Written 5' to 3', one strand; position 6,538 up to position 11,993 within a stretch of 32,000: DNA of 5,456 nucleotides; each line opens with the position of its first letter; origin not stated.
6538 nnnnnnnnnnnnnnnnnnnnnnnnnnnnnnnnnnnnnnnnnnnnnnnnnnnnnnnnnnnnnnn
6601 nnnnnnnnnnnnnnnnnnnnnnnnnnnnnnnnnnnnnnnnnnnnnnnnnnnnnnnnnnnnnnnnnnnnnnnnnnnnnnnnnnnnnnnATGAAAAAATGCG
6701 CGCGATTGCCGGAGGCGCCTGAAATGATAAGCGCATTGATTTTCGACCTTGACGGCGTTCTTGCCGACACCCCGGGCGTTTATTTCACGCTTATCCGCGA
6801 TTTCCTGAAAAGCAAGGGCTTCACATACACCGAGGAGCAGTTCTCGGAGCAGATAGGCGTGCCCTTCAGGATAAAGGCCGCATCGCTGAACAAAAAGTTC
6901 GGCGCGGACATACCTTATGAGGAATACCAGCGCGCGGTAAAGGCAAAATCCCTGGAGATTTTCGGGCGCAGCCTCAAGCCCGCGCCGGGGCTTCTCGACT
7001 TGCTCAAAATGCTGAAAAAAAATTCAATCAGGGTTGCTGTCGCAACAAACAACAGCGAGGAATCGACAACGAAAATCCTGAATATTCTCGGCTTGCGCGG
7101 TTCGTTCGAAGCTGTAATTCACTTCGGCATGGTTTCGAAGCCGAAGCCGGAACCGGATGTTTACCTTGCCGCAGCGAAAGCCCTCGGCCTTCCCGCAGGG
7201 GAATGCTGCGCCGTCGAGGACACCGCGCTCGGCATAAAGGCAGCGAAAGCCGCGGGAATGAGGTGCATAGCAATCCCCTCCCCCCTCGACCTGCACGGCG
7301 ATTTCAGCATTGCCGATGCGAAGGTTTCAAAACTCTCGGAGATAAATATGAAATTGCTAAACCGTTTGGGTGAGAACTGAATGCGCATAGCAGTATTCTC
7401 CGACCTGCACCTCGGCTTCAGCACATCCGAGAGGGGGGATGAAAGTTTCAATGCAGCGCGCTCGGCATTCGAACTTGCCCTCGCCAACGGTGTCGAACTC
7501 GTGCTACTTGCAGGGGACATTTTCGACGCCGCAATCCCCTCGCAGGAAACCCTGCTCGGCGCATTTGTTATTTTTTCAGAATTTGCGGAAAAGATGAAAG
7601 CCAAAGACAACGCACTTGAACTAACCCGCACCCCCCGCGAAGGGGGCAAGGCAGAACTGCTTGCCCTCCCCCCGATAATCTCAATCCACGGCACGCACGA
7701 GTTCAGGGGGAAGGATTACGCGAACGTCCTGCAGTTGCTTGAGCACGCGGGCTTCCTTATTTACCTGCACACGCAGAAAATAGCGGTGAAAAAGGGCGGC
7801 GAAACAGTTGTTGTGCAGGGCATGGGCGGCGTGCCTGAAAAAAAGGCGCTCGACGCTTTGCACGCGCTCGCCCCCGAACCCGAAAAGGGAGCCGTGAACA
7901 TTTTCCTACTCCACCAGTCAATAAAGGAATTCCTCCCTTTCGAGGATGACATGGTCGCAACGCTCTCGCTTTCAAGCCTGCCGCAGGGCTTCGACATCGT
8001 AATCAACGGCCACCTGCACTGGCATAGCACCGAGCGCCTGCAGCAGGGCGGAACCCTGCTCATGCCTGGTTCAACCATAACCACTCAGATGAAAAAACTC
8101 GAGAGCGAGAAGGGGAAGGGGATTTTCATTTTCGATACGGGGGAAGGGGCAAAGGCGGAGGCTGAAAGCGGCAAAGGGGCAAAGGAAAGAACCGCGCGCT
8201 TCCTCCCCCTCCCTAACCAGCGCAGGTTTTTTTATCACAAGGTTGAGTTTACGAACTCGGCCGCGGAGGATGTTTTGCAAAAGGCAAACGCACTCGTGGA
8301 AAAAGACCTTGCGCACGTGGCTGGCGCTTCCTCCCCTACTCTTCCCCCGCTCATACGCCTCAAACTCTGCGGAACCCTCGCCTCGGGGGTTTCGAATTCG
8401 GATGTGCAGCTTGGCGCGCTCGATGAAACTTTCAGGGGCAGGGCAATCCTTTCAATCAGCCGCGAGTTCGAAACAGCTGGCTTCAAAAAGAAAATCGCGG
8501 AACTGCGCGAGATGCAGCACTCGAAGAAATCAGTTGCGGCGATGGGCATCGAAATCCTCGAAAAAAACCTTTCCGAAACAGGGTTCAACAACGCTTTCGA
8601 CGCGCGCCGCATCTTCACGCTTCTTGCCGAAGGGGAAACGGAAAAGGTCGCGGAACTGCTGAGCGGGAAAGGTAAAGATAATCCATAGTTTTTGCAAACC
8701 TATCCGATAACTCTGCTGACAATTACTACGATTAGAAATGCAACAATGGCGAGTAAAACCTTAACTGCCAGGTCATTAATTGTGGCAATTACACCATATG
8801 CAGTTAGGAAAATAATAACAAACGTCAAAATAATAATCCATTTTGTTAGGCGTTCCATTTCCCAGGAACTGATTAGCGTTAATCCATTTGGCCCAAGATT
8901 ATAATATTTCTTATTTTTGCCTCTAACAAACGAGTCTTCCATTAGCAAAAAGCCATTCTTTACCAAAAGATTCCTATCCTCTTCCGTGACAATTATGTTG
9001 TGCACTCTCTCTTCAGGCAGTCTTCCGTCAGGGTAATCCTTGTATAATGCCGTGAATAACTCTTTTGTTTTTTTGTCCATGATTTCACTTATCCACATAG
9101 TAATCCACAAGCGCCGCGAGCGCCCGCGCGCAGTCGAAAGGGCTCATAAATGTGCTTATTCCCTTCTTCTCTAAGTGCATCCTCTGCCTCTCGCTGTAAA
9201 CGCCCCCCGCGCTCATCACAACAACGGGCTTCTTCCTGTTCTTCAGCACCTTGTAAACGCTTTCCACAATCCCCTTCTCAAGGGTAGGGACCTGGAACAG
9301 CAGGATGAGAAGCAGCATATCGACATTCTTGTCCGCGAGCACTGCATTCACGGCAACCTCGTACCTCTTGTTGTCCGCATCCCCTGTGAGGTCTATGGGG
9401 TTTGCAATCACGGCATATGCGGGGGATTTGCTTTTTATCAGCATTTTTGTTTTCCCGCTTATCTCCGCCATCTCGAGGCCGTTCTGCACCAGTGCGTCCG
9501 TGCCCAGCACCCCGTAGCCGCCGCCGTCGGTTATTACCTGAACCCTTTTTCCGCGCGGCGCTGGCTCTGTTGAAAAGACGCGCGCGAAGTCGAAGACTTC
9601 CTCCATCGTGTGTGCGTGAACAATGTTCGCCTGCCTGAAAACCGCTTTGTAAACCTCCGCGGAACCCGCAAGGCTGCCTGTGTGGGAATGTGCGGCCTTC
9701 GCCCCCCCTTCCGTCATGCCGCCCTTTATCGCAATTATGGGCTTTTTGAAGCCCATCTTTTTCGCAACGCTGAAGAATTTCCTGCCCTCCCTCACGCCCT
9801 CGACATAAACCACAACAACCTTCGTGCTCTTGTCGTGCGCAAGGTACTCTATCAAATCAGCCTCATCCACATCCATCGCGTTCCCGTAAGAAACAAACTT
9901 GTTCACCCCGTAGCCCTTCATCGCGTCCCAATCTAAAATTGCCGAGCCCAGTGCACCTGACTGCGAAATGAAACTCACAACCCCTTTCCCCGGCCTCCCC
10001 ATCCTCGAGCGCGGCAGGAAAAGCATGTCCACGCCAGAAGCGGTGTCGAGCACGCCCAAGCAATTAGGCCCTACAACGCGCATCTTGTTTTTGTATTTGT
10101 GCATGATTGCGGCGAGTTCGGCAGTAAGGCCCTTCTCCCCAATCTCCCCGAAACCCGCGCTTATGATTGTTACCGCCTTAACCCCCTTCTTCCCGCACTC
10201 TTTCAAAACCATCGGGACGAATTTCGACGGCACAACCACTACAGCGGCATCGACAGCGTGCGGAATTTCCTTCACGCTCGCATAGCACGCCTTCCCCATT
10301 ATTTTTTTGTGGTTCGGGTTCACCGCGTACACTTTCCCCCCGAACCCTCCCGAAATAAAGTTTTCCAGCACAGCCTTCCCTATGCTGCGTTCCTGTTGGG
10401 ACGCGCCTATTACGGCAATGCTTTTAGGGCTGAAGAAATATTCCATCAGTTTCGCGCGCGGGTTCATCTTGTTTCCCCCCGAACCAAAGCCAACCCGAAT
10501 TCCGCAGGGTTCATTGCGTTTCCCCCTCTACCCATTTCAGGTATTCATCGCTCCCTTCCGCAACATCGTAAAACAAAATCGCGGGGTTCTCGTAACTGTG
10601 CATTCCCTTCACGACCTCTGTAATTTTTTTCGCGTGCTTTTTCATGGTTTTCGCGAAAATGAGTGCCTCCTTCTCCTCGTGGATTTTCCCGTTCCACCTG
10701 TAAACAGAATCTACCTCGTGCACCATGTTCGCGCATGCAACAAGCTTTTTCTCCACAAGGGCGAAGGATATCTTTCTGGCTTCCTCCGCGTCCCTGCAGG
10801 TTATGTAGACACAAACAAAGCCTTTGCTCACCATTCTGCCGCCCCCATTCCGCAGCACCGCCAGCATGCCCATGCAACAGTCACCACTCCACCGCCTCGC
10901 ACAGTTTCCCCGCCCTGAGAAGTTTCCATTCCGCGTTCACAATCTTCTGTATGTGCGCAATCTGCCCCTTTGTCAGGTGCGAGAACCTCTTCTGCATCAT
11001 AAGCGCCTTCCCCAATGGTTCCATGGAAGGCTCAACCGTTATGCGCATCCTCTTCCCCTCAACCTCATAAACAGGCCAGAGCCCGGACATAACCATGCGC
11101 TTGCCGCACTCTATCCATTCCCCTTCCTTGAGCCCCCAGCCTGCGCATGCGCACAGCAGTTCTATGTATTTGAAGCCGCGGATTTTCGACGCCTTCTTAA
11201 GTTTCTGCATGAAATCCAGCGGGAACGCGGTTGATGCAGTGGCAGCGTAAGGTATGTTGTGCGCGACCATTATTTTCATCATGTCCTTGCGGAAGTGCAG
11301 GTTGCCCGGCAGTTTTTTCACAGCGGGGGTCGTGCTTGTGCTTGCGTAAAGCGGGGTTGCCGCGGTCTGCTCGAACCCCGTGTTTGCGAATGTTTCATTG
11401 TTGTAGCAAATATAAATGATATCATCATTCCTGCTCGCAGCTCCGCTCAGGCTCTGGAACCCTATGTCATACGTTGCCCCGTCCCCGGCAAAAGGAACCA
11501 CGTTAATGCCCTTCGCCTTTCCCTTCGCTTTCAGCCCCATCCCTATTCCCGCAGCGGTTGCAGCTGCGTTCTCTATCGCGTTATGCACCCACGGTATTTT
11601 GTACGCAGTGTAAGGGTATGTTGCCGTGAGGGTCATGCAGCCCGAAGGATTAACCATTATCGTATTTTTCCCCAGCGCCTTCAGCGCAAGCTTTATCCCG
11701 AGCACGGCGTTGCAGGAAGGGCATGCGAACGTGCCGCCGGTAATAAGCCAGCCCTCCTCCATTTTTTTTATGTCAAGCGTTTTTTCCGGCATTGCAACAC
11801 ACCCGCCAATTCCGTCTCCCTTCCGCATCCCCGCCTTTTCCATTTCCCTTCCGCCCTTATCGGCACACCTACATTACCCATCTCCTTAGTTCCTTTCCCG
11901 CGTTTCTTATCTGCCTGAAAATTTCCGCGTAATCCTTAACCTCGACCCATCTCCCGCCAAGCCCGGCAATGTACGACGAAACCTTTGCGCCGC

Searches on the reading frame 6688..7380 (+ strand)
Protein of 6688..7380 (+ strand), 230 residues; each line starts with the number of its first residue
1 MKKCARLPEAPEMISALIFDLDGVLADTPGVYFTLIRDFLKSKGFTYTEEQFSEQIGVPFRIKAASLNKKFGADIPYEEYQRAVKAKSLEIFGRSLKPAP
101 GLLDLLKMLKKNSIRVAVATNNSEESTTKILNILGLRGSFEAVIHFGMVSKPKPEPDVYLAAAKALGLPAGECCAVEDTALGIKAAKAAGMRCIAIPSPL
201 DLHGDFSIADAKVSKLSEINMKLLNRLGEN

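Call 23: search_protein_families(library=pfam, proteins=[window:6688-7380:+], max_evalue=0.001)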
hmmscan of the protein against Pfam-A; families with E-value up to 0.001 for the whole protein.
window:6688-7380:+ (230 aa): 5 families
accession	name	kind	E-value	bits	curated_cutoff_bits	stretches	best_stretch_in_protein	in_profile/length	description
PF13419.12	HAD_2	-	1.2e-34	120.4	23.8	1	17-196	1-178/178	Haloacid dehalogenase-like hydrolase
PF00702.32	Hydrolase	-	1.2e-27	98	26.4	1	14-190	1-191/191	haloacid dehalogenase-like hydrolase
PF12710.13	HAD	-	6.6e-06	27.1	27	1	18-144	2-128/189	haloacid dehalogenase-like hydrolase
PF13242.12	Hydrolase_like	-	1.6e-05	25.2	22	1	153-197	4-49/75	HAD-hyrolase-like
PF13344.12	Hydrolase_6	-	3.5e-05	24.2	27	0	97-133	14-50/101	Haloacid dehalogenase-like hydrolase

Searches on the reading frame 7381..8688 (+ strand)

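Call 23: search_protein_families(library=pfam, proteins=[window:7381-8688:+], max_evalue=0.001)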
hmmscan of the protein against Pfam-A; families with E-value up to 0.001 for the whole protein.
window:7381-8688:+ (435 aa): 2 families
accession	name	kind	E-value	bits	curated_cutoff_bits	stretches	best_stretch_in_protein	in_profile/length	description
PF00149.33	Metallophos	-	4.8e-10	40.6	21.5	1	1-214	1-190/191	Calcineurin-like phosphoesterase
PF12850.12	Metallophos_2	-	1.9e-07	31.7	27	0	1-50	1-37/154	Calcineurin-like phosphoesterase superfamily domain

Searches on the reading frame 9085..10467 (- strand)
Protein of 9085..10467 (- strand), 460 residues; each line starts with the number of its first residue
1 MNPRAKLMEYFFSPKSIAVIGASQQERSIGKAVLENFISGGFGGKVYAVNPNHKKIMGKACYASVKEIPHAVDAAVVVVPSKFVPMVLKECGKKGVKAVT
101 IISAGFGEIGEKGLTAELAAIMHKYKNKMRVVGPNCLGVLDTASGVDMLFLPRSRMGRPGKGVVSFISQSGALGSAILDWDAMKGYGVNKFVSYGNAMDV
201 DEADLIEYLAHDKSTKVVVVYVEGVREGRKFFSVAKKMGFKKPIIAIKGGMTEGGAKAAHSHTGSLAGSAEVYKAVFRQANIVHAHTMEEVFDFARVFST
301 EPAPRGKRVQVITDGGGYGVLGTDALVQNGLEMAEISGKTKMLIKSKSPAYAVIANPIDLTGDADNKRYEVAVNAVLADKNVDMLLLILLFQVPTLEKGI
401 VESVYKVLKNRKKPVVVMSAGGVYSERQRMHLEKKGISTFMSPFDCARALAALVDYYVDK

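Call 24: search_protein_families(library=pfam, proteins=[window:9085-10467:-], max_evalue=0.001)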
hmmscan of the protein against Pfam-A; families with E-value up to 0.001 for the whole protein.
window:9085-10467:- (460 aa): 4 families
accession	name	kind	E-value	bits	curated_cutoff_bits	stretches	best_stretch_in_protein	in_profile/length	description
PF13607.11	Succ_CoA_lig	-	2.5e-52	176.7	27.4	1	161-298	1-138/138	Succinyl-CoA ligase like flavodoxin domain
PF13380.12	CoA_binding_2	-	3.3e-25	89.2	22.8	1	15-140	1-114/116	CoA binding domain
PF02629.25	CoA_binding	-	4.9e-14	53.3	22.3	1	13-105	2-97/97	CoA binding domain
PF19045.5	Ligase_CoA_2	-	6.6e-12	46.2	23.7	1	309-441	1-138/162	Ligase-CoA domain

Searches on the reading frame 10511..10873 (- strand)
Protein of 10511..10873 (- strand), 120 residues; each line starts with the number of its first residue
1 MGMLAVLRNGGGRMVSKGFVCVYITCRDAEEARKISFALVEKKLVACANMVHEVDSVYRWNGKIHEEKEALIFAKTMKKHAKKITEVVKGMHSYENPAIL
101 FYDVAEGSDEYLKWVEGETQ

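Call 76: search_protein_families(library=pfam, proteins=[window:10511-10873:-], max_evalue=0.001)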
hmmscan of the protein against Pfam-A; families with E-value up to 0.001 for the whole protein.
window:10511-10873:- (120 aa): 1 family
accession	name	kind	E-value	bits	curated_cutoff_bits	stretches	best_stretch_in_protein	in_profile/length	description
PF03091.20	CutA1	-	1.5e-33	115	22.4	1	21-116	2-97/99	CutA1 divalent ion tolerance protein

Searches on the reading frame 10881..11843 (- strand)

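Call 24: search_protein_families(library=pfam, proteins=[window:10881-11843:-], max_evalue=0.001)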
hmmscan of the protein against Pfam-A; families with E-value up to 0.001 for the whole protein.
window:10881-11843:- (320 aa): 1 family
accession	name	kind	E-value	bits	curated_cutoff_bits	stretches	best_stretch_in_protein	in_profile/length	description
PF02775.26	TPP_enzyme_C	-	1.4e-17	64.4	21.9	1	68-228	3-150/151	Thiamine pyrophosphate enzyme, C-terminal TPP binding domain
